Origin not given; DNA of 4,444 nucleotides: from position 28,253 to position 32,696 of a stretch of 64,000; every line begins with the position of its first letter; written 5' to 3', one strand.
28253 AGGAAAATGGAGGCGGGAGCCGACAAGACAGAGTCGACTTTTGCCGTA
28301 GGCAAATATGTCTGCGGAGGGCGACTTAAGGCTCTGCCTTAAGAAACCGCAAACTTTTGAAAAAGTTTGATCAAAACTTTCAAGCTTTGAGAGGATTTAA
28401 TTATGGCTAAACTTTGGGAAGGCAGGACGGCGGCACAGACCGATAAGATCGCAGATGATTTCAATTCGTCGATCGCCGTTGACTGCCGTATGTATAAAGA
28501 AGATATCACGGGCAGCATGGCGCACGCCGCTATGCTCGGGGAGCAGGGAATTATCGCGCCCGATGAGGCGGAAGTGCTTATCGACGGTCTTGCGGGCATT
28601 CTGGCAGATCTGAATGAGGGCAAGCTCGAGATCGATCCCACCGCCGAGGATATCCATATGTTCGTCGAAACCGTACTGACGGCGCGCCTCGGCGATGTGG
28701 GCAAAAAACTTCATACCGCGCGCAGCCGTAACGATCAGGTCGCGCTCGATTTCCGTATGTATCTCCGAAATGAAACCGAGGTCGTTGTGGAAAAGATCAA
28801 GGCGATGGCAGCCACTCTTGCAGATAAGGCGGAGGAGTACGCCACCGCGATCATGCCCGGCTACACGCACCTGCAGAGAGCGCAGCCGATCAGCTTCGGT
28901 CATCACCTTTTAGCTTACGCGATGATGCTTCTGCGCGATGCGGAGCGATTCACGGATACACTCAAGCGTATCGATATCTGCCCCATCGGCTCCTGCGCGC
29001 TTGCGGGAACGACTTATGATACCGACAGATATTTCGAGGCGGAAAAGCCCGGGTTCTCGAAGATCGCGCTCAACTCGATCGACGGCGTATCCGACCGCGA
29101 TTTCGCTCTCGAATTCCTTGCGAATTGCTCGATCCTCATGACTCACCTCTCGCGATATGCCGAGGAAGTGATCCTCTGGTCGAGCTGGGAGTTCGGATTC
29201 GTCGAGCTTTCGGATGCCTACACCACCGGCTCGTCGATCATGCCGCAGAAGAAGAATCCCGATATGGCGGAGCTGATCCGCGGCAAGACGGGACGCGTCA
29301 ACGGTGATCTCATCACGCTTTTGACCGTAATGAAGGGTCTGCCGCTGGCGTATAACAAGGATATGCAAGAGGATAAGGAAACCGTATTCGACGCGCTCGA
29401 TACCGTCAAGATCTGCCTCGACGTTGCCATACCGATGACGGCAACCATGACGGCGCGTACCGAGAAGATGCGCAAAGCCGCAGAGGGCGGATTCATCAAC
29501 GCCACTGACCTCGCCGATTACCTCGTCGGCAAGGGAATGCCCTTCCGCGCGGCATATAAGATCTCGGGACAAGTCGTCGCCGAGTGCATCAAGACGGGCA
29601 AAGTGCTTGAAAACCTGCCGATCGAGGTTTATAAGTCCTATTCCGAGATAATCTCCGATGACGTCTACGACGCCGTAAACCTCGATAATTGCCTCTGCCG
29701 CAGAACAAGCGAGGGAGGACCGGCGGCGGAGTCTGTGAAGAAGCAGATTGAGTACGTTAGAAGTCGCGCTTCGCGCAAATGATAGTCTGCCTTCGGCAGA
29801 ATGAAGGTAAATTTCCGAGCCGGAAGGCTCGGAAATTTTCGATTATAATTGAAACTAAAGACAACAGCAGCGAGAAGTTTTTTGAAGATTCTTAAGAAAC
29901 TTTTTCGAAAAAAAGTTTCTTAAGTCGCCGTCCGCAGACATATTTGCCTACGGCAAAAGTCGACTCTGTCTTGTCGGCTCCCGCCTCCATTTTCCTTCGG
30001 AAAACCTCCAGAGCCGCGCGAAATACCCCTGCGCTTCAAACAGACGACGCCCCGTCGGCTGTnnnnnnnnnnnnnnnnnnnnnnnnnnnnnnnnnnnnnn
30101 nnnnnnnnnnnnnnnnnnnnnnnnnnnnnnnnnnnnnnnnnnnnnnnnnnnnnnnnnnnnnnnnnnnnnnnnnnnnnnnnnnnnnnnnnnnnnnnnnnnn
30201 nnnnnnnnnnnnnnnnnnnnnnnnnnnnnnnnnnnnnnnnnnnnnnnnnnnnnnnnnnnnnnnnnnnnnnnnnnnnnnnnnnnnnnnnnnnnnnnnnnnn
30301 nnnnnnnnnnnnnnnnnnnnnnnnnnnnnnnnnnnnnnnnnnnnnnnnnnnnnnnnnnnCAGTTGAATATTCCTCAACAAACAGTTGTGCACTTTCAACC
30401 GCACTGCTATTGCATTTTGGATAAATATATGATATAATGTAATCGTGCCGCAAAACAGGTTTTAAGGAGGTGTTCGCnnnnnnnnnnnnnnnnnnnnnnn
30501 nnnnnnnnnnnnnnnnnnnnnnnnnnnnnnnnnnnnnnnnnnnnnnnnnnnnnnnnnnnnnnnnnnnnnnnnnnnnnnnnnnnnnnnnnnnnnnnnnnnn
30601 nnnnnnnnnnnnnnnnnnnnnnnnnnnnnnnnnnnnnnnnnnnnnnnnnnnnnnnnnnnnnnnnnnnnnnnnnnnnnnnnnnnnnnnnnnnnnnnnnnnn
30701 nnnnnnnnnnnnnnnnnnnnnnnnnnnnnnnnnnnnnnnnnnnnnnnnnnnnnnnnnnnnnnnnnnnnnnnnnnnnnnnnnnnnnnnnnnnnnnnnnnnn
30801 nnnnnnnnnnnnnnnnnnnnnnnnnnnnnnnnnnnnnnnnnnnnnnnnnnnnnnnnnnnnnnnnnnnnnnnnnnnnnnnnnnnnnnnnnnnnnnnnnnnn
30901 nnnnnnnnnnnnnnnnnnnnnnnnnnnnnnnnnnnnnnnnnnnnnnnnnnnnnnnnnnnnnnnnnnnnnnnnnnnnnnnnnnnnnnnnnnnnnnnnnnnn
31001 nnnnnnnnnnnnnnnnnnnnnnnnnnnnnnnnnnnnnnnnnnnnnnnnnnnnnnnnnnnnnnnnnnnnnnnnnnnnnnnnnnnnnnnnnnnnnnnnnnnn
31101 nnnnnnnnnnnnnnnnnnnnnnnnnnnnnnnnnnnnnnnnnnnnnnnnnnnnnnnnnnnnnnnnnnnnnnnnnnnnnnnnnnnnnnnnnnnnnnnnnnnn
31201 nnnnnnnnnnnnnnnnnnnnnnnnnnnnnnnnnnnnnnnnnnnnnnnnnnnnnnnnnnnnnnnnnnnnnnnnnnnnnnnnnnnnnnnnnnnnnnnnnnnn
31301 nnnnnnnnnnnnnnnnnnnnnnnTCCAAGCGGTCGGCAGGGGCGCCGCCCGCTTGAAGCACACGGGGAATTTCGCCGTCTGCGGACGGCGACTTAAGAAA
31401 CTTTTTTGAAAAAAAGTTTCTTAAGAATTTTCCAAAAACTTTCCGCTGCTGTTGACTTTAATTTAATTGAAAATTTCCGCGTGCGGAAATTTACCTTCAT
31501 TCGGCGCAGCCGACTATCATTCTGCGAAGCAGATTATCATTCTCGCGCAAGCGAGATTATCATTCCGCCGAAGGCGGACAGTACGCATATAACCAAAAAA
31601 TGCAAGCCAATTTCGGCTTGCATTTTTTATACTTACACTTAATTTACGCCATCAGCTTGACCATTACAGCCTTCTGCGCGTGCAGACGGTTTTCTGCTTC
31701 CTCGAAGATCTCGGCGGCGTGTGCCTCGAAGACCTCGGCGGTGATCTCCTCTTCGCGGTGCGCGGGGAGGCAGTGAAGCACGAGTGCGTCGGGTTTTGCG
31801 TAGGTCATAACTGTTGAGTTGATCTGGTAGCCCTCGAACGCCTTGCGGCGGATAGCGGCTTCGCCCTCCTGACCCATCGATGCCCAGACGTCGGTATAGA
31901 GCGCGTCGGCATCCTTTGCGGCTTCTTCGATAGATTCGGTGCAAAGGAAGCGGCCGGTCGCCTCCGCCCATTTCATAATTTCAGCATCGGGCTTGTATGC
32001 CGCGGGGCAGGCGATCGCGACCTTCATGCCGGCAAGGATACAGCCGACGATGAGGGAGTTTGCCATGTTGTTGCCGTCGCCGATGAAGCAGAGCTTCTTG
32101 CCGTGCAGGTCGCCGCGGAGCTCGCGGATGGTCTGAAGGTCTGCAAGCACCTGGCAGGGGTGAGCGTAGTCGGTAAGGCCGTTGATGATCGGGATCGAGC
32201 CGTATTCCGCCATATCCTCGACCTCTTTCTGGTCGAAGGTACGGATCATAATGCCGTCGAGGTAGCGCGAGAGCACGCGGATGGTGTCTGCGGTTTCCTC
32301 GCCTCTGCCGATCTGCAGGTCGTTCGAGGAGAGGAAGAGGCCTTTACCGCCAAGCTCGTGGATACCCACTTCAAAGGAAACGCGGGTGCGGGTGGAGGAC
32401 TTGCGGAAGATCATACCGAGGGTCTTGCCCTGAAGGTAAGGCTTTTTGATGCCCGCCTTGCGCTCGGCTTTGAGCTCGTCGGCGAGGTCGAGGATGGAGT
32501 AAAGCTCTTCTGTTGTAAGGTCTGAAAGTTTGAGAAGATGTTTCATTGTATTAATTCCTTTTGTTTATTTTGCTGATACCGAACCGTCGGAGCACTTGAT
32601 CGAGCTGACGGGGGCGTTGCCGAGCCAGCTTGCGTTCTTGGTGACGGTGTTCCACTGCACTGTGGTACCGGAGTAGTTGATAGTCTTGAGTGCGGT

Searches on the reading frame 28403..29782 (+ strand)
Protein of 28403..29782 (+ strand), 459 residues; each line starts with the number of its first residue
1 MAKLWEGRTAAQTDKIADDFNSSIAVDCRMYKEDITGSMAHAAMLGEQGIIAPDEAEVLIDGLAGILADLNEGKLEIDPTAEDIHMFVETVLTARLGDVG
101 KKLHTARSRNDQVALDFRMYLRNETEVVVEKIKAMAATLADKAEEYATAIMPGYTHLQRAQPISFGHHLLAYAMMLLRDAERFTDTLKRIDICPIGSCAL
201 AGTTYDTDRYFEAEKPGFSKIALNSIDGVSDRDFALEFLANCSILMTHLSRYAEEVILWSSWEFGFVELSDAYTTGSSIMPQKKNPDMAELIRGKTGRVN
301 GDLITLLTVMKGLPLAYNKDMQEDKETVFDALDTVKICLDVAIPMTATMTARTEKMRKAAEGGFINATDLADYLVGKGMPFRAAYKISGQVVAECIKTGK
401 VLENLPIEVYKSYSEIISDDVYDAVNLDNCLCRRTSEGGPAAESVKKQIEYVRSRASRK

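Call 22: search_protein_families(library=ncbifam, proteins=[window:28403-29782:+])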
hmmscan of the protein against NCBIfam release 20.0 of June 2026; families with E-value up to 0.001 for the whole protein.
window:28403-29782:+ (459 aa): 19 families
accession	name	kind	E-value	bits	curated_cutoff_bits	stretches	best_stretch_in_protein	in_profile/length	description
TIGR00838.1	argH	equivalog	9e-186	618.3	279.5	1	4-455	1-453/455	argininosuccinate lyase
NF008964.0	PRK12308.1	equivalog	1.1e-154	516.3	657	1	4-457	3-457/624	argininosuccinate lyase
NF002563.0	PRK02186.1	subfamily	6.2e-68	229.9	625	1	39-448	446-848/890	argininosuccinate lyase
NF052535.1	CoM_syn_XcbC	exception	1.9e-59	201.7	575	1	36-455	41-464/495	2-phosphosulfolactate phosphatase XcbC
NF005218.0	PRK06705.1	equivalog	7.6e-48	163.5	883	1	38-450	45-465/502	argininosuccinate lyase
NF005000.0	PRK06389.1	equivalog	7.6e-36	124.1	388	1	3-410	2-397/434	argininosuccinate lyase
TIGR00928.1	purB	equivalog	4.1e-23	81.8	326.2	1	83-386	72-379/436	adenylosuccinate lyase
NF008909.0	PRK12273.1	subfamily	1.7e-21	76.7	510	1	105-407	139-442/474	aspartate ammonia-lyase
TIGR00839.1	aspA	equivalog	2.4e-18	66.3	681.2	1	104-408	133-438/468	aspartate ammonia-lyase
TIGR02426.1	protocat_pcaB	equivalog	4.2e-18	65.4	355.75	1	41-310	31-299/338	3-carboxy-cis,cis-muconate cycloisomerase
NF006500.1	PRK08937.2-4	subfamily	7.3e-17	61.3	626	1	39-310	37-310/448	adenylosuccinate lyase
NF011092.0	PRK14515.1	subfamily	3.5e-16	59.1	876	1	104-337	142-381/479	aspartate ammonia-lyase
NF052536.2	CoM_syn_XcbD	exception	1.5e-15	56.9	600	1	42-293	40-293/443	3-sulfopropionylcysteine synthase XcbD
NF006554.0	PRK09053.1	equivalog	1.1e-14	54.1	595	1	118-310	118-312/453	3-carboxy-cis,cis-muconate cycloisomerase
NF004631.0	PRK05975.1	equivalog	5.7e-13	48.6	371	1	39-292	38-288/352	3-carboxy-cis,cis-muconate cycloisomerase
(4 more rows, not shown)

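Call 27: find_related_loci(query=window:28403-29782:+, collection=genome_contigs, flank=10000)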
Query window:28403-29782:+ (459 aa) in genome_contigs; peptide patterns used: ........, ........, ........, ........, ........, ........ (x = any residue, [..] = any of these).
600 stretches matched a pattern (row limit reached: there are more); 600 encode a relative of the query (tblastn E <= 1e-3); the best 80 are kept; 80 distinct loci.
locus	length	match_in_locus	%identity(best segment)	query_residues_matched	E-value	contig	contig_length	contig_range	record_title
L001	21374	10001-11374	68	1-458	0e+0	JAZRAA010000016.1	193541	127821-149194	MAG: Acutalibacteraceae bacterium isolate T1900045150_TC20190144.MAGScoT_cleanbin_000002 SGB_4951_k141_1030990, whole ge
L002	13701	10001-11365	69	1-455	0e+0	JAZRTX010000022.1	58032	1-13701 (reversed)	MAG: Clostridia bacterium isolate T1900045338_YK20190027.MAGScoT_cleanbin_000011 SGB_6637_k141_760900, whole genome shot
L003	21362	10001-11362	69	1-454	0e+0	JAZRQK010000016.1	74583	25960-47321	MAG: Faecousia sp. isolate T1900045364_YK20190054.MAGScoT_cleanbin_000042 SGB_6834_k141_1005478, whole genome shotgun se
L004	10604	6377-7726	69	1-452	0e+0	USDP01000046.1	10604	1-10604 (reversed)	uncultured Clostridiales bacterium isolate UMGS1621 genome assembly, contig: NODE_3878_length_10604_cov_3.319462, whole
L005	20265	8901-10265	69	1-455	0e+0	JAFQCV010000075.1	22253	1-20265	MAG: Oscillospiraceae bacterium isolate RGIG1703 Goat_Cecum-2__c571622, whole genome shotgun sequence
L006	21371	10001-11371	68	1-457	0e+0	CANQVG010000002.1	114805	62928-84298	MAG: uncultured Clostridia bacterium isolate Lapin-033__bin32 genome assembly, contig: Lapin-033__NODE_82_length_114805_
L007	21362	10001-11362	64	1-454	0e+0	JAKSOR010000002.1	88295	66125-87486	MAG: Clostridia bacterium isolate Horse_feces182 MAG182_2, whole genome shotgun sequence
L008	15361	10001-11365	66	1-455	0e+0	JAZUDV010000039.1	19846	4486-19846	MAG: Anaerovoracaceae bacterium isolate T1900045304_TH20190074.MAGScoT_cleanbin_000043 SGB_6171_k141_30167, whole genome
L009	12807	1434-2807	65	1-458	0e+0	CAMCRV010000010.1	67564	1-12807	MAG: uncultured Clostridia bacterium isolate SRR17382104_bin.54_metaWRAP_v1.3_MAG genome assembly, contig: ERZ10544615.1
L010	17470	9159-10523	63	1-455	0e+0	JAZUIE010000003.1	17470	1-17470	MAG: Acutalibacteraceae bacterium isolate T1900045267_TH20190037.MAGScoT_cleanbin_000002 SGB_5879_k141_2326264, whole ge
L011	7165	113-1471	63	1-453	0e+0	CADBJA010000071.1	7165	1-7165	MAG: Ruminococcaceae bacterium isolate RUG14020 genome assembly, contig: RUG14020_asm_71, whole genome shotgun sequence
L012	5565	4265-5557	65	1-431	0e+0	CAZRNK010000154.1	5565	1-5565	MAG TPA_asm: uncultured Oscillospiraceae bacterium isolate SRP141132_co7_17 genome assembly, contig: NODE_14488_length_5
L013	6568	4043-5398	62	1-452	0e+0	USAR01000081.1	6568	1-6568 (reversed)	uncultured Ruminococcaceae bacterium isolate UMGS1532 genome assembly, contig: NODE_2543_length_6568_cov_3.501152, whole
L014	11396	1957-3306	61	4-453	0e+0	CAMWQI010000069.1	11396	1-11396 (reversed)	MAG TPA_asm: uncultured Ruminococcus sp. isolate SRR14411280_bin.2_metawrap_v1.3_MAG genome assembly, contig: NODE.135_l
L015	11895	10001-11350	61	4-453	0e+0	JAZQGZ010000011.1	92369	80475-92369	MAG: Oscillospiraceae bacterium isolate T1900044629_TS20190095.MAGScoT_cleanbin_000034 SGB_999_k141_3292354, whole genom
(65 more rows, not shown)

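Call 58: find_homologous_proteins(query=window:28403-29782:+, max_evalue=1e-100)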
Query window:28403-29782:+ (459 aa): 8000 proteins with E <= 1e-100 among 8000 candidates; the best 120 are listed.
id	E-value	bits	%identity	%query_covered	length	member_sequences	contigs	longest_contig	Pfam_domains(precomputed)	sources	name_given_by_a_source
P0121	2.3e-280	948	93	100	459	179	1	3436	PF14698.12,PF00206.26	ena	-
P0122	4.9e-276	934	91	100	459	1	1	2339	PF14698.12,PF00206.26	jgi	-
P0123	8.2e-276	933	91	100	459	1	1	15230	PF14698.12,PF00206.26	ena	-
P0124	2.2e-275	931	91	100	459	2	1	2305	PF14698.12,PF00206.26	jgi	-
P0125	5.0e-274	927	90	100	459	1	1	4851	PF14698.12,PF00206.26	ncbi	-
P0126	2.3e-268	908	88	99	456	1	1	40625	PF14698.12,PF00206.26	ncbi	-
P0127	5.4e-267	904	88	99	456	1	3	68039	PF14698.12,PF00206.26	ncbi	-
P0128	2.8e-266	901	88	99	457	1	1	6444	PF14698.12,PF00206.26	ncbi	-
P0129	1.7e-265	899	88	99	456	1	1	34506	PF14698.12,PF00206.26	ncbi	-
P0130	1.3e-264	896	87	99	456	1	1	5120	PF14698.12,PF00206.26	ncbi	-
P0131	2.8e-261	885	87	99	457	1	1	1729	PF14698.12,PF00206.26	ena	-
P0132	6.6e-258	874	85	100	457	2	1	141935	PF14698.12,PF00206.26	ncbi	-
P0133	8.0e-255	864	84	100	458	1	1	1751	PF14698.12,PF00206.26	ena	-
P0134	9.9e-250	847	84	99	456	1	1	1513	PF14698.12,PF00206.26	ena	-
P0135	1.5e-235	800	78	98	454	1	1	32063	PF14698.12,PF00206.26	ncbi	-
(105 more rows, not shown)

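Call 59: find_encoding_contigs(protein=P0123, flank=10000, max_places=2)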
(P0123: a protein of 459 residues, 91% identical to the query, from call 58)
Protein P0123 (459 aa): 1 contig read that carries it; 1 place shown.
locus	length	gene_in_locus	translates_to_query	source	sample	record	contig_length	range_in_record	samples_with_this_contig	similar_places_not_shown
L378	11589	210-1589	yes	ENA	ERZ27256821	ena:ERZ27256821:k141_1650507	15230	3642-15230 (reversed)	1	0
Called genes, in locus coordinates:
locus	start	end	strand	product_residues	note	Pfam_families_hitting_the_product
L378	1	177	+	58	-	?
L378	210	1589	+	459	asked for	PF00206:Lyase_1, PF14698:ASL_C2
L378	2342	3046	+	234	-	PF01381:HTH_3, PF12844:HTH_19, PF13560:HTH_31 (weak)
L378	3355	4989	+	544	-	PF08281:Sigma70_r4_2, PF04545:Sigma70_r4 (weak)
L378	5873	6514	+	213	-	-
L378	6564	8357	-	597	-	PF13306:LRR_5 (weak), PF13855:LRR_8 (faint), PF13306:LRR_5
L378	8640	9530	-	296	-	PF00892:EamA (weak)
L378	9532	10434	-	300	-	PF02729:OTCace_N, PF00185:OTCace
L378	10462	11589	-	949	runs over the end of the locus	-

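Call 60: find_encoding_contigs(protein=P0127, flank=10000, max_places=3)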
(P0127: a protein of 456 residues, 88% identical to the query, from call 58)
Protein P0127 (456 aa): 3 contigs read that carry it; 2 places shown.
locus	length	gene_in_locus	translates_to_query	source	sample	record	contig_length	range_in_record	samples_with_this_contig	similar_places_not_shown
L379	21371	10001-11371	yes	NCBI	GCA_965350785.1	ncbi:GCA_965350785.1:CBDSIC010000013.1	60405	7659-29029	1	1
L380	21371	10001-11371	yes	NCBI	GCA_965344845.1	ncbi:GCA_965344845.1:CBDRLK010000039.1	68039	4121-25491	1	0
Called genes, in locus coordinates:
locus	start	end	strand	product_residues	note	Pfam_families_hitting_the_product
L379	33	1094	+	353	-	PF08240:ADH_N, PF00107:ADH_zinc_N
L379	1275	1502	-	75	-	-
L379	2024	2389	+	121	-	PF01475:FUR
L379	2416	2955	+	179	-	PF00210:Ferritin (faint), PF02915:Rubrerythrin, PF21349:RUBY_RBDX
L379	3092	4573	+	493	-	PF14903:WG_beta_rep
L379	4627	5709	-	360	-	-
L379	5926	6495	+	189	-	PF04542:Sigma70_r2, PF07638:Sigma70_ECF (weak), PF08281:Sigma70_r4_2 (weak)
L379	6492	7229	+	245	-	-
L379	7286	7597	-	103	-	PF12844:HTH_19 (weak), PF01381:HTH_3, PF13443:HTH_26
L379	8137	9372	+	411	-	PF00764:Arginosuc_synth, PF20979:Arginosuc_syn_C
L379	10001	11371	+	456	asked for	PF00206:Lyase_1, PF14698:ASL_C2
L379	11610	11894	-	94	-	-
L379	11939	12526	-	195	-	PF21349:RUBY_RBDX, PF02915:Rubrerythrin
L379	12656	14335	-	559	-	PF01966:HD (weak)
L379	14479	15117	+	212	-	PF00657:Lipase_GDSL (weak), PF13472:Lipase_GDSL_2, PF16255:Lipase_GDSL_lke (weak)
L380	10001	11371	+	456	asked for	PF00206:Lyase_1, PF14698:ASL_C2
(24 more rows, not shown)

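Call 61: find_encoding_contigs(protein=P0132, flank=10000, max_places=2)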
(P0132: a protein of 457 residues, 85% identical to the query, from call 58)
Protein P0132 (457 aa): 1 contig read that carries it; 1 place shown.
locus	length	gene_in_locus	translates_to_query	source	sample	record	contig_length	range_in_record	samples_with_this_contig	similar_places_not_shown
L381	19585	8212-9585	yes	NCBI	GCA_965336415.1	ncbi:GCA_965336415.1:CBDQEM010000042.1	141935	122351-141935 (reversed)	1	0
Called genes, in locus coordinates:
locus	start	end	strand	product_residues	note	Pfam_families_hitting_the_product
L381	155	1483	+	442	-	PF01171:ATP_bind_3, PF11734:TilS_C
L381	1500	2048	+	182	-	PF00156:Pribosyltran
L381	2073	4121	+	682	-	PF06480:FtsH_ext, PF00004:AAA, PF17862:AAA_lid_3, PF01434:Peptidase_M41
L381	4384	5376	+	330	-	PF03547:Mem_trans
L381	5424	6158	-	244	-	PF02535:Zip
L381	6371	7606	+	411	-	PF00764:Arginosuc_synth, PF20979:Arginosuc_syn_C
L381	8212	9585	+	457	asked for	PF00206:Lyase_1, PF14698:ASL_C2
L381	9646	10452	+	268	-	PF13240:Zn_Ribbon_1, PF13248:Zn_ribbon_3 (weak)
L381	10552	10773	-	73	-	-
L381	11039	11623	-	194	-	PF21349:RUBY_RBDX, PF02915:Rubrerythrin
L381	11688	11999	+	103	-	-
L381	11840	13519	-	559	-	PF01966:HD (weak)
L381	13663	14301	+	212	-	PF00657:Lipase_GDSL (weak), PF13472:Lipase_GDSL_2, PF16255:Lipase_GDSL_lke (weak)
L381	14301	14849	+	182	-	PF00578:AhpC-TSA, PF08534:Redoxin, PF00085:Thioredoxin, PF13098:Thioredoxin_2, PF13905:Thioredoxin_8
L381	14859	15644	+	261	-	PF00702:Hydrolase, PF13344:Hydrolase_6, PF13419:HAD_2 (weak), PF13242:Hydrolase_like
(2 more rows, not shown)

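Call 77: find_encoding_contigs(protein=P0135, flank=10000, max_places=2)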
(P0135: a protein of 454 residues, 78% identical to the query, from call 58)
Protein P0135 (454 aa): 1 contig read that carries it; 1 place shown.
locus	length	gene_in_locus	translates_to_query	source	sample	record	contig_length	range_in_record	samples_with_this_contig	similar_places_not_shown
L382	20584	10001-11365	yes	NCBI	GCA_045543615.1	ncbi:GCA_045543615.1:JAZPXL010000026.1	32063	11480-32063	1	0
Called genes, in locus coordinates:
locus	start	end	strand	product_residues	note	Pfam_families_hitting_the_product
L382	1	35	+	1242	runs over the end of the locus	PF01841:Transglut_core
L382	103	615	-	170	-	PF02559:CarD_TRCF_RID (weak)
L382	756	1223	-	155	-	PF03652:RuvX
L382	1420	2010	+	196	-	PF01613:Flavin_Reduct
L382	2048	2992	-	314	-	PF13472:Lipase_GDSL_2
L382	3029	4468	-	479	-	PF03062:MBOAT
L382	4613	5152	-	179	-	PF02915:Rubrerythrin, PF21349:RUBY_RBDX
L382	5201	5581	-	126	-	PF01475:FUR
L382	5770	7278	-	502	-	-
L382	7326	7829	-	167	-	-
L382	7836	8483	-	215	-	PF02223:Thymidylate_kin, PF13521:AAA_28 (weak)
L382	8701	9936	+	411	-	PF00764:Arginosuc_synth, PF20979:Arginosuc_syn_C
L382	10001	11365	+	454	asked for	PF00206:Lyase_1, PF14698:ASL_C2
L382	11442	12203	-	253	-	PF02535:Zip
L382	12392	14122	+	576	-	PF02837:Glyco_hydro_2_N, PF22666:Glyco_hydro_2_N2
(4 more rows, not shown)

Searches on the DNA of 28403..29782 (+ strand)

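Call 78: search_rna_families(sources=[L010, L084, L330, L331, L332, L379, L381, L378], threshold=gathering)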
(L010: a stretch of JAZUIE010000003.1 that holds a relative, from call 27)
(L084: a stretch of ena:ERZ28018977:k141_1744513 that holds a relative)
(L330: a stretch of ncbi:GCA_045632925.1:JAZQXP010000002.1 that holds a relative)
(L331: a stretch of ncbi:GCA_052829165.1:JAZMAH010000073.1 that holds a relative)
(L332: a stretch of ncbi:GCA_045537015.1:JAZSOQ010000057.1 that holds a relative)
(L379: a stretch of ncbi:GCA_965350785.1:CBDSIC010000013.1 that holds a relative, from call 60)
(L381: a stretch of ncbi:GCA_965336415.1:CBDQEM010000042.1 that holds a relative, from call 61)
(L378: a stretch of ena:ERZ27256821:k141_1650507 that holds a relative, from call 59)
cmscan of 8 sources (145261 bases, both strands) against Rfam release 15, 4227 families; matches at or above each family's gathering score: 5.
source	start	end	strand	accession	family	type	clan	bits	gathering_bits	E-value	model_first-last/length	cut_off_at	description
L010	4630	4868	-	RF00230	T-box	Cis-reg; leader;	-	117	93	7.3e-25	1-219/219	no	T-box leader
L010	12050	12123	-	RF00005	tRNA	Gene; tRNA;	CL00001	67.2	29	4.3e-12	1-71/71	no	tRNA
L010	63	136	-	RF00005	tRNA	Gene; tRNA;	CL00001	58.4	29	1.1e-09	1-71/71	no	tRNA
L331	7085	7154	-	RF01706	Gut-1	Gene; sRNA;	-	56.9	50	2.9e-08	1-77/77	no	Gut-1 RNA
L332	4317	4401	-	RF01706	Gut-1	Gene; sRNA;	-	51.6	50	6.2e-07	1-77/77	no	Gut-1 RNA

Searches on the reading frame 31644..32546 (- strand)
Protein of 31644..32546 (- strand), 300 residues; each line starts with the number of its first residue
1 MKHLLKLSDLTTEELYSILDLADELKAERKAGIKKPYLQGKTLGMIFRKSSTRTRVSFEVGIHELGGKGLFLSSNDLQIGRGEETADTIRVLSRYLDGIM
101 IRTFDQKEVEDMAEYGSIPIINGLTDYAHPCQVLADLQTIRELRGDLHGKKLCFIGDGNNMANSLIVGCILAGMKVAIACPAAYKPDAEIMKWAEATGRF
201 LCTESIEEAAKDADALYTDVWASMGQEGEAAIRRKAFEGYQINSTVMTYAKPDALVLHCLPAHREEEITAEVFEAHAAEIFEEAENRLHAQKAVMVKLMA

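Call 22: search_protein_families(library=ncbifam, proteins=[window:31644-32546:-])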
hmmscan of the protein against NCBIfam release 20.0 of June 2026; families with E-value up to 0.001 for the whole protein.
window:31644-32546:- (300 aa): 16 families
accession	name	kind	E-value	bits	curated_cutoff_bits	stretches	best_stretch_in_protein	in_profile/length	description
NF001986.0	PRK00779.1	subfamily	2.6e-129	430.7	306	1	1-299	5-304/307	ornithine carbamoyltransferase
TIGR00658.1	orni_carb_tr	equivalog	2.4e-121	404.6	280.85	1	2-299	1-303/304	ornithine carbamoyltransferase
NF011380.0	PRK14805.1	equivalog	8.5e-86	287.7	421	1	1-299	1-300/302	ornithine carbamoyltransferase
NF003286.0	PRK04284.1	subfamily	3.1e-82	276.3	515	2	2-267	7-281/332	ornithine carbamoyltransferase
TIGR04384.1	putr_carbamoyl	exception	3.7e-82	276.1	500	1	3-299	1-307/330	putrescine carbamoyltransferase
NF009213.0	PRK12562.1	subfamily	3.9e-65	220.4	559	1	2-298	7-331/334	ornithine carbamoyltransferase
NF002470.0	PRK01713.1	equivalog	3.2e-61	207.6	545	2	2-266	8-281/334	ornithine carbamoyltransferase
NF011379.0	PRK14804.1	equivalog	4.7e-51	173.7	373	1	1-299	6-309/311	ornithine carbamoyltransferase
NF002032.1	PRK00856.1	equivalog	2.6e-48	164.7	263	1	2-298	1-296/297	aspartate carbamoyltransferase catalytic subunit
TIGR00670.1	asp_carb_tr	equivalog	9.3e-48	162.9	236.95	1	2-299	1-303/304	aspartate carbamoyltransferase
NF003384.0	PRK04523.1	equivalog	1.4e-45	155.8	288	1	1-299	3-333/336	N-acetylornithine carbamoyltransferase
NF006046.0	PRK08192.1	equivalog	5.4e-27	94.9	512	1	2-294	7-312/339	aspartate carbamoyltransferase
NF008853.0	PRK11891.1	equivalog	2.1e-24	85.9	560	1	4-298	91-397/430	aspartate carbamoyltransferase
NF005538.0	PRK07200.1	equivalog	1.3e-19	70.5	453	1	6-285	26-362/396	knotted carbamoyltransferase YgeW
NF010387.0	PRK13814.1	equivalog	2e-17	63.1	660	1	3-295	7-299/310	aspartate carbamoyltransferase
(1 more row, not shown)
